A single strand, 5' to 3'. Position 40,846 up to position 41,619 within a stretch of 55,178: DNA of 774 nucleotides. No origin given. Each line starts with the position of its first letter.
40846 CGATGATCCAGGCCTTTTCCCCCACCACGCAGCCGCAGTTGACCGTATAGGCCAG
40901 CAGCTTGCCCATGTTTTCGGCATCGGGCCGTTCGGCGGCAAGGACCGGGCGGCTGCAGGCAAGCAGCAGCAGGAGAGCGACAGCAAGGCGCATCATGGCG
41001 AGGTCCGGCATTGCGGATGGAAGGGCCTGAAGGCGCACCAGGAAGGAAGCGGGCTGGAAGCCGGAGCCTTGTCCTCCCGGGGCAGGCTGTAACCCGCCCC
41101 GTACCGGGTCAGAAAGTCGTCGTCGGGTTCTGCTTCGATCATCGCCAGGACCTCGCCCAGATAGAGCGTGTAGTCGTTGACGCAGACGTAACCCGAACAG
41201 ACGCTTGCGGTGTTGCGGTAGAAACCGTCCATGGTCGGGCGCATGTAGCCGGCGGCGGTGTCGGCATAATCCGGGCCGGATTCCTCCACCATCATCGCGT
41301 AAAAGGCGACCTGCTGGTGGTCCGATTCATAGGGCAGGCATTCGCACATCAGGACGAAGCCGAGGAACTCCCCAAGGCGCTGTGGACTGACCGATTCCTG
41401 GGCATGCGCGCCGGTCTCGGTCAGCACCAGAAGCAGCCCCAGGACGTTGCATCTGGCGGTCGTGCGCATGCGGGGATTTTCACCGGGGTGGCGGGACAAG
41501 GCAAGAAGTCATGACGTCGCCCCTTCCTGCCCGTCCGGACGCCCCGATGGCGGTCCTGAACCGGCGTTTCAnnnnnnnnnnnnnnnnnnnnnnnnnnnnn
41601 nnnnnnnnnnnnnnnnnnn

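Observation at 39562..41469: Tandem trio of secreted six-cysteine paralogs with a C-terminal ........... motif: an unrecognised family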

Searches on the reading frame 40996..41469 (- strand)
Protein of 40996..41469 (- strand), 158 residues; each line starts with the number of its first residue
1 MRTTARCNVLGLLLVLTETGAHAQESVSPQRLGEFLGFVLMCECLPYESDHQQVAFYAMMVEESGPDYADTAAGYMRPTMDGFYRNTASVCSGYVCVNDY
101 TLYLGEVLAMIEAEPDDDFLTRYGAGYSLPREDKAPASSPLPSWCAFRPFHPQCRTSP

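Call 4: search_protein_families(library=pfam, proteins=[window:40996-41469:-], max_evalue=1)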
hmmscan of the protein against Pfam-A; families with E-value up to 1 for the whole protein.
seq(158 aa): 0 families

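Call 5: search_protein_families(library=ncbifam, proteins=[window:40996-41469:-], max_evalue=1)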
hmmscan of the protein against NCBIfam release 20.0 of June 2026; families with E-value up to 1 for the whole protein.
seq(158 aa): 0 families

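Call 8: find_homologous_proteins(query=window:40996-41469:-, max_evalue=0.01)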
Query seq(158 aa) (158 aa): 8 proteins with E <= 0.01 among 47 candidates.
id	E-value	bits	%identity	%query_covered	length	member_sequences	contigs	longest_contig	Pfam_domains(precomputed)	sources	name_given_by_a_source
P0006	1.5e-100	352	96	100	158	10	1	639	-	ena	-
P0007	1.5e-82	293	81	97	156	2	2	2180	-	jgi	-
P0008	5.6e-65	236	66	100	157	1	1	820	-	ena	-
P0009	8.8e-62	226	66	100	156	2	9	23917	-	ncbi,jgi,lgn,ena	jgi:hypothetical protein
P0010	3.1e-60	221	63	100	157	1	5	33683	-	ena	-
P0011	4.4e-60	220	65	95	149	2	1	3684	-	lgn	-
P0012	2.5e-55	205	64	91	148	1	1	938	-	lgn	-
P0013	1.2e-53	200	62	95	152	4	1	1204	-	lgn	-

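Call 11: find_encoding_contigs(protein=P0010, flank=8000, max_places=4)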
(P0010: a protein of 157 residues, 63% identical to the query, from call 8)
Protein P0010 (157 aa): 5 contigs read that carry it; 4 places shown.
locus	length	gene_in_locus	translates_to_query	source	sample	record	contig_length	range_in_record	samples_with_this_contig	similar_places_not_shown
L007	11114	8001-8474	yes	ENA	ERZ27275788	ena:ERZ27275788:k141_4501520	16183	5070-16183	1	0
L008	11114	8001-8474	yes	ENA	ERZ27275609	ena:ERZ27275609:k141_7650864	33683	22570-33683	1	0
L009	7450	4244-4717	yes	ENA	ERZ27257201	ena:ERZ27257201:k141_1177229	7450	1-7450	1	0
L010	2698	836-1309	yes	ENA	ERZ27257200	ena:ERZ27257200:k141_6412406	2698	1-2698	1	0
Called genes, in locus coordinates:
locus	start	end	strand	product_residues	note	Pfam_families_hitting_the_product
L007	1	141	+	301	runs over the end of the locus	PF00892:EamA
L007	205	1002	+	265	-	PF17645:Amdase, PF01177:Asp_Glu_race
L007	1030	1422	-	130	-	PF00856:SET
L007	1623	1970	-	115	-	PF03960:ArsC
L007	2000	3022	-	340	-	PF00389:2-Hacid_dh, PF02826:2-Hacid_dh_C, PF03446:NAD_binding_2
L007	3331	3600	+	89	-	-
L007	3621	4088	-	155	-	PF00903:Glyoxalase, PF13669:Glyoxalase_4, PF18029:Glyoxalase_6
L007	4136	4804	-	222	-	PF03352:Adenine_glyco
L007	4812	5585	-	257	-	PF03328:HpcH_HpaI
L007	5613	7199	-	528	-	PF00270:DEAD, PF04851:ResIII, PF00271:Helicase_C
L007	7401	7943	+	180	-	PF00857:Isochorismatase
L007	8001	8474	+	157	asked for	-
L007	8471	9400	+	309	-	-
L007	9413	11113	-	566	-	?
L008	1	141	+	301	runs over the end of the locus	PF00892:EamA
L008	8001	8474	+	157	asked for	-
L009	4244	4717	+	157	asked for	-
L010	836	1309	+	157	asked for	-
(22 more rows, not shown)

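Call 22: find_related_loci(query=A3, collection=genome_contigs, flank=8000)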
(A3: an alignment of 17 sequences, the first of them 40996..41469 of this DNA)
Query A3 (158 aa) in genome_contigs; peptide patterns used: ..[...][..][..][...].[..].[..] (x = any residue, [..] = any of these).
12 stretches matched a pattern; 1 encode a relative of the query (tblastn E <= 1e-3); 1 distinct loci.
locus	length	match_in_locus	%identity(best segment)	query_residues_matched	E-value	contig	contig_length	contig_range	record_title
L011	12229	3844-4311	66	1-158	9e-62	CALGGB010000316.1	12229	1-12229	MAG TPA_asm: uncultured Rhodospirillaceae bacterium isolate ERR2206780_bin.111_CONCOCT_v1.1_MAG genome assembly, contig:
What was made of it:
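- Tried and rejected: The GTDB genome scan found one MAG (call 22).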

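Call 27: predict_structure(alignment_id=A3)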
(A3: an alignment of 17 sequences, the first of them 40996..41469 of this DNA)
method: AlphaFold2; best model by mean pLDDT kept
length: 158 residues; sequences in the alignment: 17
mean_pLDDT: 70.0   pTM: 0.62
mean pLDDT of the five models: 70.0, 68.0, 67.7, 59.9, 43.5
residues with pLDDT >= 90: 0; 70-90: 89; 50-70: 53; < 50: 16
segments of 3 or more residues with pLDDT < 50: 1-4, 18-24
pLDDT, mean of each block of 10 residues (from residue 1): 47 50 59 86 85 86 81 84 70 80 81 70 70 53 60 56
secondary structure, 60 per line:
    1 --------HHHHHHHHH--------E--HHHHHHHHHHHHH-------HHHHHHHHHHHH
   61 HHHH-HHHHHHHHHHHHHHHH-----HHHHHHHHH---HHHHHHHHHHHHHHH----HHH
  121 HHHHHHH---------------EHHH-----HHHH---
elements in order: H9-17 H29-41 H49-64 H66-81 H87-95 H99-113 H118-127 H152-155

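Call 29: search_protein_representatives(alignment_id=A3)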
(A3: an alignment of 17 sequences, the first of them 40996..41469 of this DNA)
Query: 17 sequences, 157 profile positions. Proteins with E-value up to 0.001 (for the whole library): 27; up to 1e-10: 22; up to 1e-30: 6. The best 27 are listed.
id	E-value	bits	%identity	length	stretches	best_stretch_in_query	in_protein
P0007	8.6e-72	256.6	-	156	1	1-155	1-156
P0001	1.0e-64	233.6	-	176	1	4-157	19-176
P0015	5.6e-38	146.7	-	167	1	7-148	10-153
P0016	5.7e-37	143.4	-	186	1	1-154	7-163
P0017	1.3e-31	126.1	-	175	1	8-155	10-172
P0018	6.4e-31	123.8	-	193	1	13-156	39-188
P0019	9.3e-29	116.7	-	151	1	13-125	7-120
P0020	2.2e-27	112.3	-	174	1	7-155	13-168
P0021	4.9e-25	104.6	-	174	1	7-155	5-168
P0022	1.6e-24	102.9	-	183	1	4-155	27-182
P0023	2.3e-24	102.4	-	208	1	10-155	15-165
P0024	2.2e-23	99.3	-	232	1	14-155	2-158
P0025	2.5e-23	99.1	-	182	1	5-109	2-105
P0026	5.5e-23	98.0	-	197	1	8-154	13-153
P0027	6.2e-20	88.1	-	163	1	10-120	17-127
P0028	7.0e-20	87.9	-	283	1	7-154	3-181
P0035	3.3e-09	53.2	-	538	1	11-100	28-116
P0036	4.9e-08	49.4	-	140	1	8-99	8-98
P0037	7.0e-07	45.7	-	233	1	8-98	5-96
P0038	3.7e-06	43.3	-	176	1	9-99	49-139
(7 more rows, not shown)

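Call 31: fold_search(model_id=the predicted structure, library=pdb)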
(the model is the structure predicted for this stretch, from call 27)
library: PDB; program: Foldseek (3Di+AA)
matches with E <= 10: 25; with E <= 0.001: 0
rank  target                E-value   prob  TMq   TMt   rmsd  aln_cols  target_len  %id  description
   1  8xsm                  3.0e+00  0.08  0.22  0.12  15.7       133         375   14  transporter (released 2025-01-15)
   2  7my7_CCC              5.2e+00  0.02  0.15  0.14  11.8       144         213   15  Se-CrtE N-term His-tag structure (released 2022-06-01)
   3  6k40_B                6.3e+00  0.03  0.19  0.17  15.8       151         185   11  Crystal structure of alkyl hydroperoxide reductase from D. radiodurans R1 (released 2020-05-27)
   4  2zop_C                6.6e+00  0.02  0.14  0.17  12.2       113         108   16  X-ray crystal structure of a CRISPR-associated Cmr5 family protein from Thermus thermophilus HB8 (released 2009-02-10)
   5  5v5k_A                6.9e+00  0.04  0.20  0.19  15.9       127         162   14  Crystal structure of ferritin E65R mutant from hyperthermophilic archaeon Archaeoglobus fulgidus (released 2017-07-19)
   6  8snb_4Y               6.9e+00  0.02  0.19  0.12  20.9       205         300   11  atomic model of sea urchin sperm doublet microtubule (48-nm periodicity) (released 2023-06-28)
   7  2zop_F                7.3e+00  0.02  0.13  0.17  12.2       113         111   16  X-ray crystal structure of a CRISPR-associated Cmr5 family protein from Thermus thermophilus HB8 (released 2009-02-10)
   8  6k40_A                7.7e+00  0.03  0.20  0.18  15.2       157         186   12  Crystal structure of alkyl hydroperoxide reductase from D. radiodurans R1 (released 2020-05-27)
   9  9h8c_B                7.7e+00  0.02  0.16  0.14  14.1       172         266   11  Human CDK8/Cyclin-C complex with inhibitor 2-9 (released 2025-01-22)
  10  4f7j_B                8.1e+00  0.02  0.19  0.14  13.7       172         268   11  Crystal structure of human CDK8/CYCC in complex with compound 3 (1-[3-tert-butyl-1-(4-methylphenyl)-1H-pyrazol-5-yl]-3 (released 2013-05-01)
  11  8xdf_A                8.5e+00  0.03  0.18  0.11  14.9       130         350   12  Cryo-EM structure of human urea transporter B. (released 2024-12-04)
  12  6lus                  8.5e+00  0.02  0.16  0.18  17.7       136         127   12  Crystal structure of the Mengla Virus VP30 C-terminal domain (released 2020-12-02)
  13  3qz3_B                8.9e+00  0.08  0.18  0.18   9.4        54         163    9  The crystal structure of ferritin from Vibrio cholerae O1 biovar El Tor str. N16961 (released 2011-03-23)
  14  5dvw_B                8.9e+00  0.04  0.23  0.26  15.7       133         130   14  Structure of minor nucleoprotein V30 from Zaire ebolavirus (released 2015-11-04)
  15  2zop_E                8.9e+00  0.02  0.15  0.19  12.7       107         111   15  X-ray crystal structure of a CRISPR-associated Cmr5 family protein from Thermus thermophilus HB8 (released 2009-02-10)
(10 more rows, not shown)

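Call 33: search_protein_families(library=pfam, alignment_id=A4, max_evalue=0.1)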
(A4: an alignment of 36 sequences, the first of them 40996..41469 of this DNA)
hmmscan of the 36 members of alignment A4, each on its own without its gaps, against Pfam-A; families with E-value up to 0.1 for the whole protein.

A. member 1, window:40996-41469:- (158 aa): 0 families

B. families by the number of members that match (of 36 scanned): 5 families
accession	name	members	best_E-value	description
PF11150.13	DUF2927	1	4e-25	Protein of unknown function (DUF2927)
PF01551.29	Peptidase_M23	1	2.9e-14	Peptidase family M23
PF00325.26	Crp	1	0.0069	Bacterial regulatory proteins, crp family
PF20730.2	YetF_N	1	0.037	YetF N-terminal transmembrane domain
PF13545.12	HTH_Crp_2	1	0.057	Crp-like helix-turn-helix domain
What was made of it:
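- On Any curated protein family (Pfam-A, NCBIfam, PADLOC, PHROGs): There were zero family-domain hits for all 36 members (call 33).
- One member (P0035) is fused to DUF2927 and Peptidase_M23 (call 33). There is no Pfam or NCBIfam match to Sco, Cox11, Csp or any metal-handling family (calls 4, 5, 33).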

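Call 34: search_solved_structures(query=A4, max_evalue=10)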
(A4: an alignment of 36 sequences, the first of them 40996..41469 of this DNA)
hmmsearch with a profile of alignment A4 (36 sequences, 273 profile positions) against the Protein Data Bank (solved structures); distinct sequences matched with E-value up to 10: 14.
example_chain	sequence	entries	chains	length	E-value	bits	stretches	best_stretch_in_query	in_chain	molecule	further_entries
5tvt_A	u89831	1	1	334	0.099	15.6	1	42-75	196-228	Maternal embryonic leucine zipper kinase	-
5ih8_A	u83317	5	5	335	0.099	15.6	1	42-75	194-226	Maternal embryonic leucine zipper kinase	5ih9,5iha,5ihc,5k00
6vxr_A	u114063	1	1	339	0.1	15.5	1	42-75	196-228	Maternal embryonic leucine zipper kinase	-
5twl_A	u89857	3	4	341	0.1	15.5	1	42-75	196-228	Maternal embryonic leucine zipper kinase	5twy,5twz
5twu_A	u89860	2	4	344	0.1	15.5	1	42-75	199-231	Maternal embryonic leucine zipper kinase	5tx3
6gvx_A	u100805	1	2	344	0.1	15.5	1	42-75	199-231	Maternal embryonic leucine zipper kinase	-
4bky_A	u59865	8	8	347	0.1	15.5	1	42-75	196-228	MATERNAL EMBRYONIC LEUCINE ZIPPER KINASE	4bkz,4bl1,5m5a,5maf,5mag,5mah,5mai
9f31_A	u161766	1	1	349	0.1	15.5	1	42-75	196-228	Maternal embryonic leucine zipper kinase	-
4ixp_A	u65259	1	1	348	0.1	15.5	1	42-75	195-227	Maternal embryonic leucine zipper kinase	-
2c0k_A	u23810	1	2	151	0.2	14.6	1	50-82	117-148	HEMOGLOBIN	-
4cqg_A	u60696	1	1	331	0.33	13.8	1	42-74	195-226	Maternal embryonic leucine zipper kinase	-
4bfm_A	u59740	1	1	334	0.34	13.8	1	42-74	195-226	MATERNAL EMBRYONIC LEUCINE ZIPPER KINASE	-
8dec_E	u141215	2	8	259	1.4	11.8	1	150-215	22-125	Capsid protein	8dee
5xoy_A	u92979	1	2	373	1.7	11.5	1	162-221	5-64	[LysW]-lysine hydrolase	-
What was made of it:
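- On Any solved structure (PDB), by sequence or fold: The profile search against PDB sequences gave a best E of 0.099, an irrelevant kinase (call 34).
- Tried and rejected: PDB profile search by sequence gave nothing meaningful (call 34).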

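Call 36: find_encoding_contigs(protein=P0017, flank=7000, max_places=3)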
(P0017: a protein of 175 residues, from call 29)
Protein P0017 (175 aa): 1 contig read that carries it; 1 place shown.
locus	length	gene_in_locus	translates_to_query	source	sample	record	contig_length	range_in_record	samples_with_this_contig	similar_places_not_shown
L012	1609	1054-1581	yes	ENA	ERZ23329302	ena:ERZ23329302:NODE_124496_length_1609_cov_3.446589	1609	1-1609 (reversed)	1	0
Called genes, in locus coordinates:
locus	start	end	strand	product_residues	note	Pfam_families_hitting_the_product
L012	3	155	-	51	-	?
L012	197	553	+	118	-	-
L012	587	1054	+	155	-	-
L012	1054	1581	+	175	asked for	-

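Call 37: find_encoding_contigs(protein=P0023, flank=7000, max_places=3)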
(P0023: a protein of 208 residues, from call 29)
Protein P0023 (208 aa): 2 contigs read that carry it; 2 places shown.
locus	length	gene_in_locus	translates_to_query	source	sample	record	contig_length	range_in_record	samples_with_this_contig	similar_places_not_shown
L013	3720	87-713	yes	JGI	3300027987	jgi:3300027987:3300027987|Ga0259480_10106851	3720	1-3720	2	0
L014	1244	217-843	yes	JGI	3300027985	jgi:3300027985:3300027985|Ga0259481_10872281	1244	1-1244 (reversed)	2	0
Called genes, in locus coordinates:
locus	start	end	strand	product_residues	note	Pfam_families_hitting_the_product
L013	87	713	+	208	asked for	-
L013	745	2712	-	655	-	PF02518:HATPase_c, PF00204:DNA_gyraseB, PF01751:Toprim, PF00986:DNA_gyraseB_C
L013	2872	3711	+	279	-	-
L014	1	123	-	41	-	?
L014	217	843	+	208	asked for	-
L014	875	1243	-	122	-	?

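Call 38: find_encoding_contigs(protein=P0020, flank=7000, max_places=3)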
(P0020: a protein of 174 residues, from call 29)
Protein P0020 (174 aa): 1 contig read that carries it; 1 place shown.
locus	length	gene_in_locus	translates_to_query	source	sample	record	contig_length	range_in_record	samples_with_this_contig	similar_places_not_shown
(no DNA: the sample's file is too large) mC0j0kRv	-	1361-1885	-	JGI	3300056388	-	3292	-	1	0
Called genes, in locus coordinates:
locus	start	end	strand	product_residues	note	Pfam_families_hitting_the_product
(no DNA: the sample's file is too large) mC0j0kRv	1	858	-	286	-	?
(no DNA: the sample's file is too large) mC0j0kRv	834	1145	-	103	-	PF00270:DEAD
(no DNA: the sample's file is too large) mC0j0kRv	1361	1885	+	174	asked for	-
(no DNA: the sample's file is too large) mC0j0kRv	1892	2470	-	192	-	-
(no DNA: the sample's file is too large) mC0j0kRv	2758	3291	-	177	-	?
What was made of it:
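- The short contigs L013 and the P0020 contig show only ParE or the helicase next to the gene (calls 37, 38). Divergent members on short contigs also adjoin ParE or the helicase (calls 37, 38).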

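Call 40: find_encoding_contigs(protein=P0036, flank=7000, max_places=3)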
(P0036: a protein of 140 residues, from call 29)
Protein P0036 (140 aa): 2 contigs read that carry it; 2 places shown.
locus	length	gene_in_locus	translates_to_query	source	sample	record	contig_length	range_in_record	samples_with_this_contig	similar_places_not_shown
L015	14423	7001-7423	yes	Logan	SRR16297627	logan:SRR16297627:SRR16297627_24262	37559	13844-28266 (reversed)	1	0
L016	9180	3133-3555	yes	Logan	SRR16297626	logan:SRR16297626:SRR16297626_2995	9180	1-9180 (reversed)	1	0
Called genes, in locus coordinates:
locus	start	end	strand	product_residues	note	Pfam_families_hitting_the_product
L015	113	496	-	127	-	PF00072:Response_reg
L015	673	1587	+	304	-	PF01925:TauE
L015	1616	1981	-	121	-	PF00581:Rhodanese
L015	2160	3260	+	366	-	PF10009:DUF2252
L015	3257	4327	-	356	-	PF00348:polyprenyl_synt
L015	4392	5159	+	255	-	PF05175:MTS, PF13847:Methyltransf_31, PF08241:Methyltransf_11 (faint), PF08242:Methyltransf_12 (faint), PF13649:Methyltransf_25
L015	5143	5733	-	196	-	PF00581:Rhodanese (faint)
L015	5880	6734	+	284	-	PF01972:SDH_protease (weak), PF25145:NfeD1b_N, PF01343:Peptidase_S49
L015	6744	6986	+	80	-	-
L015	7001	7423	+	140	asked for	-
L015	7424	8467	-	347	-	PF05721:PhyH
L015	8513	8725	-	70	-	-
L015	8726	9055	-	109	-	-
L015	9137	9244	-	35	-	-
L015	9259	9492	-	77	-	-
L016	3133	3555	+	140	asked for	-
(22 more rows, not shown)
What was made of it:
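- A lipoprotein-type distant member follows an S49 peptidase gene (call 40).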

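Call 41: find_encoding_contigs(protein=P0035, flank=7000, max_places=3)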
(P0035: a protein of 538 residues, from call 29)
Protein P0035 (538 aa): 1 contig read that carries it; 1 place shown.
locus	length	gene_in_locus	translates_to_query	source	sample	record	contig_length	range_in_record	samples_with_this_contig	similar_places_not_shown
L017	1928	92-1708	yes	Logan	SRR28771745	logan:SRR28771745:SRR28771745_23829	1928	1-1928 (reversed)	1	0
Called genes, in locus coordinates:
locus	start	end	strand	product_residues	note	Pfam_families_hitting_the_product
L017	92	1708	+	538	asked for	PF11150:DUF2927, PF01551:Peptidase_M23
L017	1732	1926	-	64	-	?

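Call 51: find_encoding_contigs(protein=P0038, flank=6000, max_places=3)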
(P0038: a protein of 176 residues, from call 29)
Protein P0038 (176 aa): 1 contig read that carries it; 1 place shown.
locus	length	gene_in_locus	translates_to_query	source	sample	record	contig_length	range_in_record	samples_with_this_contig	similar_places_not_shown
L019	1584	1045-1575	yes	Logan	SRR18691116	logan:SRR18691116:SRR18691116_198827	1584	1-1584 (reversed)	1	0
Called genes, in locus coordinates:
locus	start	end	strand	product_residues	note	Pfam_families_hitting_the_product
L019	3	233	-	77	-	?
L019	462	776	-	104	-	-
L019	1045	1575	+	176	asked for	-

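Call 52: find_encoding_contigs(protein=P0037, flank=6000, max_places=3)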
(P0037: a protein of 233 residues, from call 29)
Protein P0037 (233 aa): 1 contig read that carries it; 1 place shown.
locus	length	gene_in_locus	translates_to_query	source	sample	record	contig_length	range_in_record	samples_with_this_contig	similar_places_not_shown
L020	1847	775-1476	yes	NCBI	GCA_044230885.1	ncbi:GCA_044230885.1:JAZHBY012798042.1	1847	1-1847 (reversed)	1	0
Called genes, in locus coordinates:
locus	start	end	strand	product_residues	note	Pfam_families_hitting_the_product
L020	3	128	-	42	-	?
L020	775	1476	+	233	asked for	-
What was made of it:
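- Tried and rejected: Gene-neighbourhood look-ups for distant members mostly hit contigs too short to be informative (calls 36, 38, 41, 51, 52).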

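Call 56: search_protein_families(library=padloc, proteins=[window:40996-41469:-, P0028, P0023, P0036], max_evalue=1)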
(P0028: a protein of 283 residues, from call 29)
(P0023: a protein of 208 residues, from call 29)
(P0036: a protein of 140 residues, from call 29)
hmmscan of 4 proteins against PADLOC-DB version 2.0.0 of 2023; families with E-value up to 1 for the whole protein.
window:40996-41469:- (158 aa): 0 families

P0028 (283 aa): 0 families

P0023 (208 aa): 0 families

P0036 (140 aa): 0 families

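Call 57: search_protein_families(library=phrogs, proteins=[window:40996-41469:-, P0028, P0023, P0036], max_evalue=1)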
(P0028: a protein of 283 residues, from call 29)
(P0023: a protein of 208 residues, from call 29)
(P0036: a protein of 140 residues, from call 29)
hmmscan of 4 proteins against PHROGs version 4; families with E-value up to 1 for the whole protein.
window:40996-41469:- (158 aa): 1 family
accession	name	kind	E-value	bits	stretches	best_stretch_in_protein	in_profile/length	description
phrog_2103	-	tail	0.34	11.4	0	57-98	52-93/162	baseplate protein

P0028 (283 aa): 0 families

P0023 (208 aa): 1 family
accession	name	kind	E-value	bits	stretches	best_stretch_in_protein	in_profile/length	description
phrog_21441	-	unknown function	0.081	14.3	1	70-110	11-50/75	-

P0036 (140 aa): 1 family
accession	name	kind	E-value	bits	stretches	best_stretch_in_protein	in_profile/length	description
phrog_17010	-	unknown function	0.26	12.9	0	4-21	3-20/85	-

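Call 63: find_related_loci(query=A6, collection=metagenome_contigs, flank=6000)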
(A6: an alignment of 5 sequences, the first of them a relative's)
Query A6 (197 aa) in metagenome_contigs; peptide patterns used: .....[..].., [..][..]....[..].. (x = any residue, [..] = any of these).
240 stretches matched a pattern, but none encodes a relative of the query by tblastn (E <= 1e-3).

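Call 65: find_related_loci(query=A7, collection=metagenome_contigs, flank=7000)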
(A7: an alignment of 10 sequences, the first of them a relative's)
Query A7 (167 aa) in metagenome_contigs; peptide patterns used: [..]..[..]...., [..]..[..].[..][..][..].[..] (x = any residue, [..] = any of these).
76 stretches matched a pattern; 1 encode a relative of the query (tblastn E <= 1e-3); 1 distinct loci.
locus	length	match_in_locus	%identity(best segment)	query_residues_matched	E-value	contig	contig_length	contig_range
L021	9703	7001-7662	50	2-159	6e-41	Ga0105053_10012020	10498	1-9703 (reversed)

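Call 73: find_encoding_contigs(protein=P0025, flank=3000, max_places=3)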
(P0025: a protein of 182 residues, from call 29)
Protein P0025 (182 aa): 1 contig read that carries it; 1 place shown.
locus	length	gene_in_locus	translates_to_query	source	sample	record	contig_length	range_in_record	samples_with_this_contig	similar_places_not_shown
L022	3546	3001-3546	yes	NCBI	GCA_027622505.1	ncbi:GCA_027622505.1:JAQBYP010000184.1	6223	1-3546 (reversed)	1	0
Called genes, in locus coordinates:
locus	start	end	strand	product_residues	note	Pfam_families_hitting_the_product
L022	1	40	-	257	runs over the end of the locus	PF03328:HpcH_HpaI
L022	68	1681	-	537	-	PF00270:DEAD, PF04851:ResIII, PF00271:Helicase_C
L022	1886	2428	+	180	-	PF00857:Isochorismatase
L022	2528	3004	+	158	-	-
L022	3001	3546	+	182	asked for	?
